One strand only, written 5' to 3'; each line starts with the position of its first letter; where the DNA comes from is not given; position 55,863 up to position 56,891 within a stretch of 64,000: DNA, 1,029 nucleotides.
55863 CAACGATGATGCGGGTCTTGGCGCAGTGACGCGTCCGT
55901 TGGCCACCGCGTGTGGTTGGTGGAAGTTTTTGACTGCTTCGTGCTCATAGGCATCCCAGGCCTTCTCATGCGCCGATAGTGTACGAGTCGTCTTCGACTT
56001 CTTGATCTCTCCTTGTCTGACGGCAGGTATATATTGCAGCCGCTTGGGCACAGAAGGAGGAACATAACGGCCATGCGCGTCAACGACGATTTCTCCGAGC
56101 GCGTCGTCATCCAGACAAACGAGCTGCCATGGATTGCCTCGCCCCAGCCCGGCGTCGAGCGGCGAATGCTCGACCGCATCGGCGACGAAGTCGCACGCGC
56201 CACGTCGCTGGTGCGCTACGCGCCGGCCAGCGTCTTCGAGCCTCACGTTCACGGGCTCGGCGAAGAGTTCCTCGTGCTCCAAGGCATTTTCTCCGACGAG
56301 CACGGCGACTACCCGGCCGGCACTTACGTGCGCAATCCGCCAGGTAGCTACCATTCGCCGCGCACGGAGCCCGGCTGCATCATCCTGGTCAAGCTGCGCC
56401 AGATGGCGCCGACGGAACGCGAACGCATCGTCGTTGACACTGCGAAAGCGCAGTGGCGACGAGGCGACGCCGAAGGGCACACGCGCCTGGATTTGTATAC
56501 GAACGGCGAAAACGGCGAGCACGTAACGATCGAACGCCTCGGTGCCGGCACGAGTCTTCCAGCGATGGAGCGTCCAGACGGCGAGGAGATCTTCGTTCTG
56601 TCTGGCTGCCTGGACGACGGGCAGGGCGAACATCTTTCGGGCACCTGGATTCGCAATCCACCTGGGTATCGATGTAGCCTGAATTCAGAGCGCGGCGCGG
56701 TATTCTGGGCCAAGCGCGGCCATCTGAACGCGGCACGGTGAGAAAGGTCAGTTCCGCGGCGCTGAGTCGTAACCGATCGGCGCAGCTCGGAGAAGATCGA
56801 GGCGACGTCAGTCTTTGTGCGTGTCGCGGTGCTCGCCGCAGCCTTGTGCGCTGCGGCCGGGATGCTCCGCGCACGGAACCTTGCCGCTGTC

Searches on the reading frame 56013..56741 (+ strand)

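Call 42: search_protein_families(library=pfam, proteins=[window:56013-56741:+], max_evalue=0.00001)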
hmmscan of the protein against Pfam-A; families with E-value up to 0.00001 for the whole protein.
window:56013-56741:+ (242 aa): 1 family
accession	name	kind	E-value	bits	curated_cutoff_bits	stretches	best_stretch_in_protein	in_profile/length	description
PF12973.13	Cupin_7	-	2.8e-53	178.6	27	2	29-131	2-104/105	ChrR Cupin-like domain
